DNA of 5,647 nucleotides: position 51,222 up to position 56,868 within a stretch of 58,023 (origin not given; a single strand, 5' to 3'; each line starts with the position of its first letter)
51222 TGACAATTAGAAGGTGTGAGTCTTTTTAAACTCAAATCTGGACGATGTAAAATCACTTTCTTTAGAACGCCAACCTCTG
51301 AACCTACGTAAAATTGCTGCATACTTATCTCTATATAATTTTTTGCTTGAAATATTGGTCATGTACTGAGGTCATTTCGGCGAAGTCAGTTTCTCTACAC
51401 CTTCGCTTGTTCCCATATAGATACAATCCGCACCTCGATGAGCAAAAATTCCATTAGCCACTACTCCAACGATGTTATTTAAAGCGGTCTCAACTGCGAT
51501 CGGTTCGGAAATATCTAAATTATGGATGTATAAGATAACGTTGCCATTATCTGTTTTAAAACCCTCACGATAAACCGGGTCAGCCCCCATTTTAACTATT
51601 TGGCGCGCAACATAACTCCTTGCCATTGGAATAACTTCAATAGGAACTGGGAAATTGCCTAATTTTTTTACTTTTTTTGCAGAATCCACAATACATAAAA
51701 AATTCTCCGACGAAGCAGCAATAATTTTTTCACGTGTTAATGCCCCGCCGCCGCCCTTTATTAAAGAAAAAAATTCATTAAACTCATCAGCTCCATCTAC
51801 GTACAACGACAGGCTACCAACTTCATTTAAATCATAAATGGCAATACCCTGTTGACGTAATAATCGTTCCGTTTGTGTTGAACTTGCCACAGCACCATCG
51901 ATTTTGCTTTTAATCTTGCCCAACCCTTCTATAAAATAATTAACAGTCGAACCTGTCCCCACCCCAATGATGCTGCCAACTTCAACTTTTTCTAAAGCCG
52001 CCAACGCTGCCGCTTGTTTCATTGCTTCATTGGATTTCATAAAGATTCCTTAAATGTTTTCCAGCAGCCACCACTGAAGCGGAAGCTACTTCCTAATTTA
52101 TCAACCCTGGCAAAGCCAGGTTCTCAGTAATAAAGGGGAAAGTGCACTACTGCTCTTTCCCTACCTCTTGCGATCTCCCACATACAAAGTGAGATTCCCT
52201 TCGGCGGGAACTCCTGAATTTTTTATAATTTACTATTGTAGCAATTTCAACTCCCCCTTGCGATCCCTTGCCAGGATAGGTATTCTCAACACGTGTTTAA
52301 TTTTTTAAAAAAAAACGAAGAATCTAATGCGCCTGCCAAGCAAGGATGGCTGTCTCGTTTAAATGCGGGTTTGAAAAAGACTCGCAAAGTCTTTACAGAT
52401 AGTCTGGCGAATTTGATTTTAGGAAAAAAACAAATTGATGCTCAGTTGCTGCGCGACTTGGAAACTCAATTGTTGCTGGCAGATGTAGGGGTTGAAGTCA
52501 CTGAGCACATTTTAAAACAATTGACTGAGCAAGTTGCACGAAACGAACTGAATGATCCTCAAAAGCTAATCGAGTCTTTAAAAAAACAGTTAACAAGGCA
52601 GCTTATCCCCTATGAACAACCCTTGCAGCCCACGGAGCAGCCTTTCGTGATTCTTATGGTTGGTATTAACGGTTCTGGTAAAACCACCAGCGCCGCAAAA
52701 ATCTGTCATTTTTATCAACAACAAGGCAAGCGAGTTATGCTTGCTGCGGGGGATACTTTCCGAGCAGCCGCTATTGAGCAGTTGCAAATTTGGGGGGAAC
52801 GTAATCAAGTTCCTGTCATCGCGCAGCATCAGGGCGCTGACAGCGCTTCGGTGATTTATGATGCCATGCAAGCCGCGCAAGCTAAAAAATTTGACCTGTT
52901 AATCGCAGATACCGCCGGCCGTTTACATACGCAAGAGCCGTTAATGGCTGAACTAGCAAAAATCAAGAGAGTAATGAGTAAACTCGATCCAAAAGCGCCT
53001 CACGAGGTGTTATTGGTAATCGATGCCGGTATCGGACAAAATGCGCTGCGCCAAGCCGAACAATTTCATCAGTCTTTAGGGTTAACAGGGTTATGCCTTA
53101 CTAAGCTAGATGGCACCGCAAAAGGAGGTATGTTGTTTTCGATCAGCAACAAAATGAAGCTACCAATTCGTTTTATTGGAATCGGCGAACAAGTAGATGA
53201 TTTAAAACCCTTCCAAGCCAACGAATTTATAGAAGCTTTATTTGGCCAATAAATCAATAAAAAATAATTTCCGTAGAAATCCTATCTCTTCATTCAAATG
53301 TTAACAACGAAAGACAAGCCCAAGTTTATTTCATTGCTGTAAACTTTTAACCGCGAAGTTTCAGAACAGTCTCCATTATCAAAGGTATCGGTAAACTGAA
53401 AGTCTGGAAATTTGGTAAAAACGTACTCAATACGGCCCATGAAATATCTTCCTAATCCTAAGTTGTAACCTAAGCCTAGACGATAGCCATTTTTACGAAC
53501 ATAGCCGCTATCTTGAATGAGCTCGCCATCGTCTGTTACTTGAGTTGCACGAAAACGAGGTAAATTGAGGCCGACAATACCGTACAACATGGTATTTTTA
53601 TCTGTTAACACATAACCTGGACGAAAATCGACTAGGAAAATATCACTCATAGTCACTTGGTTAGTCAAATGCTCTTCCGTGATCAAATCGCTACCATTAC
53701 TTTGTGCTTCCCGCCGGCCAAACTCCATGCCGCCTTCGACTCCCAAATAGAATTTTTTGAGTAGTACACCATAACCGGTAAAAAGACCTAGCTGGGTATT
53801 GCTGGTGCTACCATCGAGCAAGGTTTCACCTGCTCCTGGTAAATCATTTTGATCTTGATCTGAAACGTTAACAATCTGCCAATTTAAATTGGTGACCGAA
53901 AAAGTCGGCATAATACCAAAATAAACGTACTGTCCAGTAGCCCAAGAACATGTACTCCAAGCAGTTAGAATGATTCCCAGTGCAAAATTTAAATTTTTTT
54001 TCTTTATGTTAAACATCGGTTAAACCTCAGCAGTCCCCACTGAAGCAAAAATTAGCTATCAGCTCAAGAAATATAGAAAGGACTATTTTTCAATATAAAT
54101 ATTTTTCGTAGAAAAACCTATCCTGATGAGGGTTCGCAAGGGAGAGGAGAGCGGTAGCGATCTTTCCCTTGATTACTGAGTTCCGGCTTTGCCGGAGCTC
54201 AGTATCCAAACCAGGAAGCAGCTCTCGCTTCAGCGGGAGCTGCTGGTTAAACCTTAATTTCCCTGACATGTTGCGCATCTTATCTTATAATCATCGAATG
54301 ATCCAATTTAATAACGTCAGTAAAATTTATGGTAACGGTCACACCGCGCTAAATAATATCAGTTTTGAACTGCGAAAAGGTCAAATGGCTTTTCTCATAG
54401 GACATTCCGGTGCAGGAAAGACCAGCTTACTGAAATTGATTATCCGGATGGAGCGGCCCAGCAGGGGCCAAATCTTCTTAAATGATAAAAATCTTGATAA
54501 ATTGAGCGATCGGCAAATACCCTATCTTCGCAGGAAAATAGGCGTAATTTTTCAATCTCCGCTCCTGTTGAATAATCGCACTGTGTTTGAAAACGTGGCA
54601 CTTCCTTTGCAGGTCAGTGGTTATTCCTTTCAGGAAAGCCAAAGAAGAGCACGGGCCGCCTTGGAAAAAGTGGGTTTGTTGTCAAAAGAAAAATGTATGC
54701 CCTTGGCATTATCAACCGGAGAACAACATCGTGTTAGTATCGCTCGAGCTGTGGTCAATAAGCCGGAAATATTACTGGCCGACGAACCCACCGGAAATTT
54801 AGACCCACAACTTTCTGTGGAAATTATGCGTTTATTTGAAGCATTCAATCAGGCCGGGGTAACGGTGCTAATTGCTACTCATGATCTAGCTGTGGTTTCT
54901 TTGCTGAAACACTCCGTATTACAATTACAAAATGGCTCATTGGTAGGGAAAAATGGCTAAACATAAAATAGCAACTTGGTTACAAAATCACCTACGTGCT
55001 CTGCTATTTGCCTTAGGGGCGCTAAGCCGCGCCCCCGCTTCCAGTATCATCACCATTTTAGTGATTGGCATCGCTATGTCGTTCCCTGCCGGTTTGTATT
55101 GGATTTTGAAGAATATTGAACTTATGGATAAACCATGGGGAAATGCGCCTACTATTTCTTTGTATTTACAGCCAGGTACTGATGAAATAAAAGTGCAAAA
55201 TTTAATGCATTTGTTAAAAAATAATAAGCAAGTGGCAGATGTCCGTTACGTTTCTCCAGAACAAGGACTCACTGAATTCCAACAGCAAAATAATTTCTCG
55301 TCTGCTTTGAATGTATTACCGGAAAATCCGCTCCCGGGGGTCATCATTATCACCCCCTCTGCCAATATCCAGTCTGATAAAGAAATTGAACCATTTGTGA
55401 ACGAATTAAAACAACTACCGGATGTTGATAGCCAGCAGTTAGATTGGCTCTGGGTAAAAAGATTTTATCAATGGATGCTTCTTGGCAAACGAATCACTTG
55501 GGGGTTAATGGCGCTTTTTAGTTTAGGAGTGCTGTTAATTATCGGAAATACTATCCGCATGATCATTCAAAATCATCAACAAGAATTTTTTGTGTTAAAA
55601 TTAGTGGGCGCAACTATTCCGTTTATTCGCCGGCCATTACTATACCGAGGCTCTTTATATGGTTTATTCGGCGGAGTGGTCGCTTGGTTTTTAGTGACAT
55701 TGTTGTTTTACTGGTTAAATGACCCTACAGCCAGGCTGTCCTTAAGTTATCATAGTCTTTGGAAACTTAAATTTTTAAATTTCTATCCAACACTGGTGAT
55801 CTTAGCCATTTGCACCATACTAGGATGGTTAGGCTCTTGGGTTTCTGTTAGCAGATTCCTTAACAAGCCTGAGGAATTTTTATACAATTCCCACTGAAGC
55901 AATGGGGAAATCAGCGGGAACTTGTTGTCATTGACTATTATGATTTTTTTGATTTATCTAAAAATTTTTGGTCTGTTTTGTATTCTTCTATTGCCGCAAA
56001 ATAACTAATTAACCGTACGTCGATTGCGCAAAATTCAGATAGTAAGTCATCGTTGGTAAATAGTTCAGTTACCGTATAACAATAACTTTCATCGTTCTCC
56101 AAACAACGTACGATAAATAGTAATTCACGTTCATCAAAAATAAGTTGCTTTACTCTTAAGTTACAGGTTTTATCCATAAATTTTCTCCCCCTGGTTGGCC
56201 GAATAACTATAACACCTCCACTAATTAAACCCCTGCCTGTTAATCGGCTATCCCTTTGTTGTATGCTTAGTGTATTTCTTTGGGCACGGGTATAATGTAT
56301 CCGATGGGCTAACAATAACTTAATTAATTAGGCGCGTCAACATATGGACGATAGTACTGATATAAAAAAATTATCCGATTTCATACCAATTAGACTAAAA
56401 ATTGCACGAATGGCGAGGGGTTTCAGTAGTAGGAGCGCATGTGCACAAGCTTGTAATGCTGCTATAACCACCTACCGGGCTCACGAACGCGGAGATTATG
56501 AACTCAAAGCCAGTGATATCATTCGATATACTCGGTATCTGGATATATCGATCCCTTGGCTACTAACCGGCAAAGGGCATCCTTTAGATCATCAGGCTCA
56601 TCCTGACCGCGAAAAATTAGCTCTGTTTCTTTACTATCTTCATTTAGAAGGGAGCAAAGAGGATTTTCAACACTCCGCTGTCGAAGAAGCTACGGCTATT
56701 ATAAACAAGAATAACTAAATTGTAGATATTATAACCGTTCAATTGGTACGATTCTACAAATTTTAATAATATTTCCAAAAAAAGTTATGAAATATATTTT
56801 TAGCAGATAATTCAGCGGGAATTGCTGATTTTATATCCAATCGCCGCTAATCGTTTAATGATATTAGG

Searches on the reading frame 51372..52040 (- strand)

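Call 16: search_protein_families(library=pfam, proteins=[window:51372-52040:-], max_evalue=0.001)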
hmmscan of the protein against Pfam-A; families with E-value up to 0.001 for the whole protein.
window:51372-52040:- (222 aa): 1 family
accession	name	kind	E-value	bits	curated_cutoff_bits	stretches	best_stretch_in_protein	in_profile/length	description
PF06026.20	Rib_5-P_isom_A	-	2.4e-54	184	26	1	50-214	2-173/173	Ribose 5-phosphate isomerase A (phosphoriboisomerase A)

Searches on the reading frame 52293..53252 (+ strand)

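Call 17: search_protein_families(library=pfam, proteins=[window:52293-53252:+], max_evalue=0.1)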
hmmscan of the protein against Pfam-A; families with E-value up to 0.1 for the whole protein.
window:52293-53252:+ (319 aa): 27 families (the best 25 are shown)
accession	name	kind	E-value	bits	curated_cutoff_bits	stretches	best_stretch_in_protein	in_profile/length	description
PF00448.28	SRP54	-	5.8e-78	261.5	22.7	1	117-317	1-195/196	SRP54-type protein, GTPase domain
PF02881.24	SRP54_N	-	2.2e-13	50.6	22.4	1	34-100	1-75/75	SRP54-type protein, helical bundle domain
PF06414.18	Zeta_toxin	-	3.2e-06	27.1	22.3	1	112-222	11-118/199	Zeta toxin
PF13604.12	AAA_30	-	3e-05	24.3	27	1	118-215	19-104/191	AAA domain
PF00005.33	ABC_tran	-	5.6e-05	24.2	25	1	119-209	13-80/137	ABC transporter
PF13401.12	AAA_22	-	0.00019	22.2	27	1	119-232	7-111/130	AAA domain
PF13671.12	AAA_33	-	0.00021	22.1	27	1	119-238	1-109/143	AAA domain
PF01583.26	APS_kinase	-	0.00023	21.6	21.1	1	116-164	1-49/152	Adenylylsulphate kinase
PF01656.29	CbiA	-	0.0004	20.8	25.4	1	127-220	9-54/125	CobQ/CobB/MinD/ParA nucleotide binding domain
PF13207.12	AAA_17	-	0.00071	20.3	27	1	123-217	1-88/136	AAA domain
PF20720.3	nSTAND3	-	0.0022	18.2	27.2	1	118-149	18-49/155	Novel STAND NTPase 3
PF24883.2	NPHP3_N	-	0.0029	18.2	24.8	0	114-149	19-54/164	Nephrocystin 3, N-terminal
PF07015.17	VirC1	-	0.0055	16.5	24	1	127-209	12-93/231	VirC1 protein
PF13245.12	AAA_19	-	0.007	17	25.1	1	119-208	13-99/134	AAA domain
PF09848.15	SLFN-g3_helicase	-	0.007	16.1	24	1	119-228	3-111/354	Schlafen group 3, DNA/RNA helicase domain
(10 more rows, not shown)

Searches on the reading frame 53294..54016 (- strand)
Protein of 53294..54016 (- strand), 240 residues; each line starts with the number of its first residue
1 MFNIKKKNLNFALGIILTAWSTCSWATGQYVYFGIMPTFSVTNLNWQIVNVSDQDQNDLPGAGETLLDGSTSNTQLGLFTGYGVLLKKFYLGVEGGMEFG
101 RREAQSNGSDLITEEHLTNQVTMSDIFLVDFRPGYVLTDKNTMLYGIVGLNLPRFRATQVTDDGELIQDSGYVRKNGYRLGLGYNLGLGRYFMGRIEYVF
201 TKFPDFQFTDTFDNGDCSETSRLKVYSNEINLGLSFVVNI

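Call 17: search_protein_families(library=pfam, proteins=[window:53294-54016:-], max_evalue=0.1)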
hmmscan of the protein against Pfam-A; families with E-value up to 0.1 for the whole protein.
window:53294-54016:- (240 aa): 1 family
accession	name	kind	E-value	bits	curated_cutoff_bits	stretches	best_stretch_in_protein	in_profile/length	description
PF13729.12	TraF_2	-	0.015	15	25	1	19-83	144-203/264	F plasmid transfer operon, TraF, protein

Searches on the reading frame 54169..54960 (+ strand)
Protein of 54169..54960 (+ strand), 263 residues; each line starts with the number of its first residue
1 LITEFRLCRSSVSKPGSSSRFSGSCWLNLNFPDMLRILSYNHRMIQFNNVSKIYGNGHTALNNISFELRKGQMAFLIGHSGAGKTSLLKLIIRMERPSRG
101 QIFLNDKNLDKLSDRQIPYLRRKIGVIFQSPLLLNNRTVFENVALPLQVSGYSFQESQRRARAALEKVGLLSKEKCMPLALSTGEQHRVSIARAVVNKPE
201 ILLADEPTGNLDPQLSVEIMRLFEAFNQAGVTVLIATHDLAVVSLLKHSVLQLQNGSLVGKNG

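Call 17: search_protein_families(library=pfam, proteins=[window:54169-54960:+], max_evalue=0.1)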
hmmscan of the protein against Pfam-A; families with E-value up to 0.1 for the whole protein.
window:54169-54960:+ (263 aa): 11 families
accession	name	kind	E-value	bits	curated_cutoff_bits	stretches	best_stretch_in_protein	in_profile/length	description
PF00005.33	ABC_tran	-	7e-37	127.5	25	1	61-208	1-136/137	ABC transporter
PF13304.12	AAA_21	-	3.7e-10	40.8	27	2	197-243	257-303/304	AAA domain, putative AbiEii toxin, Type IV TA system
PF03193.22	RsgA_GTPase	-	0.0005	20.4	30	1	55-93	91-128/174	RsgA GTPase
PF13191.12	AAA_16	-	0.0016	19.4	32.6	1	71-119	22-66/167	AAA ATPase domain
PF13401.12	AAA_22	-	0.0041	17.9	27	1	71-113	5-48/130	AAA domain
PF02492.25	cobW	-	0.006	16.6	20.7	0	75-106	4-36/180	CobW/HypB/UreG, nucleotide-binding domain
PF05970.20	PIF1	-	0.013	15.5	25.9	1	62-102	11-52/223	PIF1-like helicase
PF13175.12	AAA_15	-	0.024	14.7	32.1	1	63-98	16-50/374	AAA ATPase domain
PF13555.12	AAA_29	-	0.025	14.7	27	1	65-88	16-39/61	P-loop containing region of AAA domain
PF20720.3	nSTAND3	-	0.066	13.3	27.2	0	62-93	8-39/155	Novel STAND NTPase 3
PF20703.3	nSTAND1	-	0.097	12.7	27.1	0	62-89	24-51/379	Novel STAND NTPase 1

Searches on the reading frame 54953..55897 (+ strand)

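Call 17: search_protein_families(library=pfam, proteins=[window:54953-55897:+], max_evalue=0.1)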
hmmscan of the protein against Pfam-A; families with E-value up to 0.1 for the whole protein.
window:54953-55897:+ (314 aa): 3 families
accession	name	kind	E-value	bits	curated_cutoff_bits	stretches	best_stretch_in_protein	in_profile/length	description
PF18075.7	FtsX_ECD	-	8.3e-14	52.4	23.5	1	67-160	2-95/96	FtsX extracellular domain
PF02687.27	FtsX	-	9.1e-12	45.5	25.5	1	185-305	3-118/120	FtsX-like permease C-terminal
PF17647.6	DUF5518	-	0.049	14.2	27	1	231-297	50-116/116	Family of unknown function (DUF5518)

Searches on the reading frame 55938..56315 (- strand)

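Call 17: search_protein_families(library=pfam, proteins=[window:55938-56315:-], max_evalue=0.1)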
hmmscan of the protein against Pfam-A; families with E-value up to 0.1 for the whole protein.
window:55938-56315:- (125 aa): 1 family
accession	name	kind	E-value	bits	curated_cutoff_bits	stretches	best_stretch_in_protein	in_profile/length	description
PF08302.16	tRNA_lig_CPD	-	0.064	13.2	23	1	28-76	160-189/250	Fungal tRNA ligase phosphodiesterase domain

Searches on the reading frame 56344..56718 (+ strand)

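Call 17: search_protein_families(library=pfam, proteins=[window:56344-56718:+], max_evalue=0.1)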
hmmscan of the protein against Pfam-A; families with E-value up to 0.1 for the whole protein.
window:56344-56718:+ (124 aa): 1 family
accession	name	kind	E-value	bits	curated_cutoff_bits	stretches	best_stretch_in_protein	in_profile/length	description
PF12844.13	HTH_19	-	0.011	16.1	30.2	1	33-78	18-63/64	Helix-turn-helix domain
